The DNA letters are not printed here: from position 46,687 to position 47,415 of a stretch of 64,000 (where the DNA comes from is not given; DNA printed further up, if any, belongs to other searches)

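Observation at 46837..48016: JAMM/MPN+ metalloprotease translationally coupled to MoeB-type E1, with no ubiquitin-like carrier gene nearby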

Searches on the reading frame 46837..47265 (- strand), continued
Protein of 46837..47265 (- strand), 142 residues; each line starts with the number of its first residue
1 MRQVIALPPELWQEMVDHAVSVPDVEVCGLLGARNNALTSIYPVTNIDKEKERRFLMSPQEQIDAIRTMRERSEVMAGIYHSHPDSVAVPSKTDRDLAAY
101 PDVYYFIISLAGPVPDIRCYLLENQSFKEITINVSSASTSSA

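Call 54: search_protein_families(library=pfam, proteins=[L029:7707-8957:+, L029:11627-12322:+, L062:11364-11597:+, L071:10404-12713:+, L071:12991-13911:+, L071:13924-15054:+, L045:10579-11520:+, L066:2338-3672:+], max_evalue=0.00001)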
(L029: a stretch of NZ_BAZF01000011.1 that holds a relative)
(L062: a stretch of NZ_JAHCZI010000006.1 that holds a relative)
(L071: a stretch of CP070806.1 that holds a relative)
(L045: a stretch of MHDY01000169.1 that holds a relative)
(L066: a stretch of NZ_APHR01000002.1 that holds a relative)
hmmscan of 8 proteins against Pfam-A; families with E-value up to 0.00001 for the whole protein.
L029:7707-8957:+ (416 aa): 3 families
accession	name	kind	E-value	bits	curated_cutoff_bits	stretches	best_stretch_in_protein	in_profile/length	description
PF01053.26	Cys_Met_Meta_PP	-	4.9e-121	404.3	27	1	10-413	1-380/381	Cys/Met metabolism PLP-dependent enzyme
PF01041.23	DegT_DnrJ_EryC1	-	1.9e-08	34.4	19.8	1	61-200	22-161/360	DegT/DnrJ/EryC1/StrS aminotransferase family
PF00155.27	Aminotran_1_2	-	2.8e-07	30.5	19.7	1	61-185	39-186/361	Aminotransferase class I and II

L029:11627-12322:+ (231 aa): 1 family
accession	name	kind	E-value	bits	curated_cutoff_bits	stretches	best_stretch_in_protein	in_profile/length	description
PF01507.26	PAPS_reduct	-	5.4e-43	147.5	22.5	1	31-204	4-175/175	Phosphoadenosine phosphosulfate reductase domain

L062:11364-11597:+ (77 aa): 1 family
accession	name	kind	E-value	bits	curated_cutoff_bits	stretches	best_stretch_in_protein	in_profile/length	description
PF01206.22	TusA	-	4.2e-21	75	28.6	1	6-74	2-70/70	Sulfurtransferase TusA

L071:10404-12713:+ (769 aa): 3 families
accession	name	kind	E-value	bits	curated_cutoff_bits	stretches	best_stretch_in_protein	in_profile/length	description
PF01077.27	NIR_SIR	-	1.6e-45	154.8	27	1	135-283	2-152/158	Nitrite and sulphite reductase 4Fe-4S domain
PF03460.22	NIR_SIR_ferr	-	2.5e-33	114.1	24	2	59-126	1-69/69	Nitrite/Sulfite reductase ferredoxin-like half domain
PF01206.22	TusA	-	6.7e-17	61.5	28.6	1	701-767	4-70/70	Sulfurtransferase TusA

L071:12991-13911:+ (306 aa): 1 family
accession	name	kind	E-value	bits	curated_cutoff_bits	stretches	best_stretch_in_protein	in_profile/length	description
PF00291.31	PALP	-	1e-73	248.7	35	1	8-294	2-295/295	Pyridoxal-phosphate dependent enzyme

L071:13924-15054:+ (376 aa): 3 families
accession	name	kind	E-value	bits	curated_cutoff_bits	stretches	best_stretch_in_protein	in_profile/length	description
PF03054.22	tRNA_Me_trans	-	1.6e-61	207.9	20.6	1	27-219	2-201/202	tRNA methyl transferase HUP domain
PF20259.3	tRNA_Me_trans_M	-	6.3e-16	58.1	27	1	227-286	4-65/66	tRNA methyl transferase PRC-barrel domain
PF20258.4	tRNA_Me_trans_C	-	3e-06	27.9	20.6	1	317-370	25-77/77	Aminomethyltransferase beta-barrel domain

L045:10579-11520:+ (313 aa): 9 families
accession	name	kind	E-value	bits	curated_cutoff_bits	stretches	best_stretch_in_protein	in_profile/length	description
PF01077.27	NIR_SIR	-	1.2e-20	74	27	1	93-292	1-154/158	Nitrite and sulphite reductase 4Fe-4S domain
PF03460.22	NIR_SIR_ferr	-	6.3e-18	64.7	24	1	22-86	5-69/69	Nitrite/Sulfite reductase ferredoxin-like half domain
PF00037.32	Fer4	-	7.7e-10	38.6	21.1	1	193-215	1-23/24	4Fe-4S binding domain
PF13237.11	Fer4_10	-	1e-09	38.6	25.5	1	167-211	5-53/53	4Fe-4S dicluster domain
PF12838.12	Fer4_7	-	1.9e-09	38.3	27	1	171-214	2-52/52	4Fe-4S dicluster domain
PF13187.11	Fer4_9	-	3.3e-09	37.1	27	1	170-213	1-50/52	4Fe-4S dicluster domain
PF12797.12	Fer4_2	-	1.2e-07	31.7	24.5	0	192-212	2-22/22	4Fe-4S binding domain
PF14697.11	Fer4_21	-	1.8e-07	31.6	35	1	167-213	4-55/59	4Fe-4S dicluster domain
PF12837.12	Fer4_6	-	3.6e-07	30.2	25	1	192-215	1-24/24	4Fe-4S binding domain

L066:2338-3672:+ (444 aa): 3 families
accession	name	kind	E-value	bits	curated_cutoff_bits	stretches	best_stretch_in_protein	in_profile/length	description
PF19289.4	PmbA_TldD_3rd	-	6.2e-71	238.5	22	1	234-442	1-220/220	PmbA/TldA metallopeptidase C-terminal domain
PF19290.4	PmbA_TldD_2nd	-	9.4e-22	78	20.9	1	120-227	1-109/109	PmbA/TldA metallopeptidase central domain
PF01523.21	PmbA_TldD_1st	-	1.4e-12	48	20.9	1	29-93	1-65/65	PmbA/TldA metallopeptidase domain 1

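Call 57: find_homologous_proteins(query=A3, max_evalue=0.001)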
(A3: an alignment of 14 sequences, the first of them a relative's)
Query A3 (14 sequences) (70 aa, profile of the alignment): 7816 proteins with E <= 0.001 among 8000 candidates; the best 120 are listed.
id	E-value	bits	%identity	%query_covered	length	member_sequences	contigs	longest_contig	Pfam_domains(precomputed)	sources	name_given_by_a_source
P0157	7.3e-31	124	57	99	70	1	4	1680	PF02597.27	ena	-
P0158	8.1e-31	124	57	99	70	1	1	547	PF02597.27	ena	-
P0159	1.2e-30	123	57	100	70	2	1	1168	PF02597.27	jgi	jgi:sulfur carrier protein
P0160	1.4e-30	123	57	99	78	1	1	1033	PF02597.27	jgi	jgi:sulfur carrier protein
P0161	1.9e-30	122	54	99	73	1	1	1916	PF02597.27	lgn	-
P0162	2.0e-30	122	55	99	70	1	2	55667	PF02597.27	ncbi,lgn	-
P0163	2.7e-30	122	52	99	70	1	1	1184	PF02597.27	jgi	jgi:sulfur carrier protein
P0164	3.1e-30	122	57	99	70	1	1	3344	PF02597.27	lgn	-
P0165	4.1e-30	121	54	99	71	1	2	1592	PF02597.27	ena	-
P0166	4.2e-30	121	55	99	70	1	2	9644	PF02597.27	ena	-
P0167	4.2e-30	121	57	99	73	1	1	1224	PF02597.27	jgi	jgi:sulfur carrier protein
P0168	5.4e-30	121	54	100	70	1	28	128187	PF02597.27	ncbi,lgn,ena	-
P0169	5.7e-30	121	53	100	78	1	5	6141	PF02597.27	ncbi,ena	-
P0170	7.2e-30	121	55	99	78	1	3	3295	PF02597.27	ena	-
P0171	7.2e-30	121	55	99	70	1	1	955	PF02597.27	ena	-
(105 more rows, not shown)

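Call 58: list_cluster_members(proteins=[window:46837-47265:-, window:47237-48016:-, window:48022-48204:-])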
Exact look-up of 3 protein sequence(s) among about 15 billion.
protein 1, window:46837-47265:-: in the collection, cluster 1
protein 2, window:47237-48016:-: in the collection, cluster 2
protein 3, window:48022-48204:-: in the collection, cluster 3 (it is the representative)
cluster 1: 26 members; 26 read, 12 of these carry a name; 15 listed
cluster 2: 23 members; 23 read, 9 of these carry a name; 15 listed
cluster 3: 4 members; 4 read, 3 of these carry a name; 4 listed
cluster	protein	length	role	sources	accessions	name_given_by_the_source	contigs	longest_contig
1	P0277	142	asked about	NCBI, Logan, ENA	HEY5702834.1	MAG TPA: M67 family metallopeptidase [Gammaproteobacteria bacterium]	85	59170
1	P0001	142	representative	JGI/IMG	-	proteasome lid subunit RPN8/RPN11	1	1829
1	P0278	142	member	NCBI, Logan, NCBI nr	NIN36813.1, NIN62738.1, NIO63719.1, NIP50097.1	MAG: M67 family metallopeptidase [Gammaproteobacteria bacterium] | hypothetical protein [Gammaproteobacteria bacterium]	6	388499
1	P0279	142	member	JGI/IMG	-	proteasome lid subunit RPN8/RPN11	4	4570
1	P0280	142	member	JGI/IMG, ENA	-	proteasome lid subunit RPN8/RPN11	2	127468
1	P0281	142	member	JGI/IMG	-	proteasome lid subunit RPN8/RPN11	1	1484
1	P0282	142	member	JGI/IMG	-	proteasome lid subunit RPN8/RPN11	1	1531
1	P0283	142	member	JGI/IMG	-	proteasome lid subunit RPN8/RPN11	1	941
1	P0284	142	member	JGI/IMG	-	proteasome lid subunit RPN8/RPN11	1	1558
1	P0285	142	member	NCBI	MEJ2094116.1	MAG: M67 family metallopeptidase [Gammaproteobacteria bacterium]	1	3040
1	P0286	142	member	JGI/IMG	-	proteasome lid subunit RPN8/RPN11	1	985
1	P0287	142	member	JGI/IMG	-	proteasome lid subunit RPN8/RPN11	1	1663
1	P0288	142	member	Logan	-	-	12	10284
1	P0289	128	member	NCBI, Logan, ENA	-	-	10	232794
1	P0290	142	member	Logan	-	-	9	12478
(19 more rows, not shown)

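Call 68: predict_structure(alignment_id=A1)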
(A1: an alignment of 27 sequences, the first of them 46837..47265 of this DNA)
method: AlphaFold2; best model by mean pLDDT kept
length: 142 residues; sequences in the alignment: 27
mean_pLDDT: 91.6   pTM: 0.86
mean pLDDT of the five models: 91.6, 91.3, 91.0, 89.8, 86.4
residues with pLDDT >= 90: 113; 70-90: 20; 50-70: 4; < 50: 5
segments of 3 or more residues with pLDDT < 50: 138-142
pLDDT, mean of each block of 10 residues (from residue 1): 87 98 96 95 95 89 98 97 96 90 95 96 93 67 45
secondary structure, 60 per line:
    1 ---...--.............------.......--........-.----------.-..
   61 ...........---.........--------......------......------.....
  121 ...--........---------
elements in order: E4-6 H9-21 E28-34 E37-44 H59-71 E75-83 H92-97 E104-109 E116-123 E126-133

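Call 70: fold_search(model_id=the predicted structure, library=pdb)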
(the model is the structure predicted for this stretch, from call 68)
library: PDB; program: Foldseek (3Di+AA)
matches with E <= 10: 749; with E <= 0.001: 232
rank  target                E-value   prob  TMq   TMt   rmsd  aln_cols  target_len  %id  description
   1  2kks_MODEL_1_A        4.8e-13  1.00  0.83  0.81   2.0       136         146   37  Solution Structure Of Protein DSY2949 From Desulfitobacterium hafniense. Northeast Structural Genomics Consort (released 2009-08-25)
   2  5lda_A                3.8e-11  1.00  0.79  0.86   2.2       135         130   23  Structure of deubiquitinating enzyme homolog (Pyrococcus furiosus JAMM1) in complex with ubiquitin-like SAMP2. (released 2017-06-21)
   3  5ld9_A                4.6e-11  1.00  0.78  0.85   2.4       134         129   23  Structure of deubiquitinating enzyme homolog, Pyrococcus furiosus JAMM1. (released 2017-05-17)
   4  5ld9_B                4.3e-10  1.00  0.78  0.87   2.2       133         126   24  Structure of deubiquitinating enzyme homolog, Pyrococcus furiosus JAMM1. (released 2017-05-17)
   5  5cw4_A                1.1e-09  1.00  0.80  0.48   2.8       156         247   22  Structure of CfBRCC36-CfKIAA0157 complex (Selenium Edge) (released 2015-09-16)
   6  5cw3_A                1.7e-09  1.00  0.79  0.47   3.0       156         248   23  Structure of CfBRCC36-CfKIAA0157 complex (Zn Edge) (released 2015-09-16)
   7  6h3c_B                1.1e-08  1.00  0.76  0.44   3.5       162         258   22  Cryo-EM structure of the BRISC complex bound to SHMT2 (released 2019-07-10)
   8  8tyx_B                1.6e-08  1.00  0.74  0.66   3.2       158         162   16  Structure of a bacterial Ubl-deubiquitinase complex (form 1) (released 2024-06-12)
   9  2kcq_MODEL_1_A        5.0e-08  1.00  0.68  0.64   7.3       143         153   27  Solution structure of protein SRU_2040 from Salinibacter ruber (strain DSM 13855) . Northeast Structural Genom (released 2009-02-24)
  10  5cw3_C                5.3e-08  1.00  0.72  0.45   4.0       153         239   21  Structure of CfBRCC36-CfKIAA0157 complex (Zn Edge) (released 2015-09-16)
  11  6fnn_B                6.0e-08  1.00  0.73  0.69   3.6       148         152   17  Caldiarchaeum Subterraneum Ubiquitin:Rpn11-homolog complex (released 2018-07-25)
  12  8py2_A                7.3e-08  1.00  0.83  0.49   2.7       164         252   20  Cryo-EM structure of the human BRISC dimer complex bound to compound JMS-175-2 (released 2025-02-05)
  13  4o8x_B                8.8e-08  1.00  0.75  0.65   3.8       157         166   15  Zinc-bound Rpn11 in complex with Rpn8 (released 2014-01-22)
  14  4msm_C                9.4e-08  1.00  0.62  0.49   4.2       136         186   16  Crystal structure of Schizosaccharomyces pombe AMSH-like protease sst2 E286A mutant bound to ubiquitin (released 2014-06-18)
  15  6fju_A                1.0e-07  1.00  0.62  0.52   5.4       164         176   18  Rpn11 homolog from Caldiarchaeum Subterraneum (released 2018-07-25)
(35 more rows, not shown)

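Call 71: search_protein_families(library=padloc, proteins=[window:46837-47265:-, L034:1493-1897:+], max_evalue=0.01)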
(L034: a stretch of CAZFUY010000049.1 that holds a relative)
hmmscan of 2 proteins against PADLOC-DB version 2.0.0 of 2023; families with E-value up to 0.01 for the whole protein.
window:46837-47265:- (142 aa): 7 families
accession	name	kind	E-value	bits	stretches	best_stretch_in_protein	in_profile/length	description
PDLC00891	JAB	-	0.00011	19.6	1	47-95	60-108/159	JAB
PDLC00894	JAB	-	0.00015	19.8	1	24-95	35-115/158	JAB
PDLC00896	JAB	-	0.00062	17.5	1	25-96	34-113/159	JAB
PDLC00900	JAB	-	0.00067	17.8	1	67-99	80-112/159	JAB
PDLC00909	JAB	-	0.0015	16.3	1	46-96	68-120/168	JAB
PDLC00890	JAB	-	0.0042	14.6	1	6-95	13-109/157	JAB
PDLC00901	JAB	-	0.0044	14.9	1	55-95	77-117/163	JAB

L034:1493-1897:+ (134 aa): 0 families
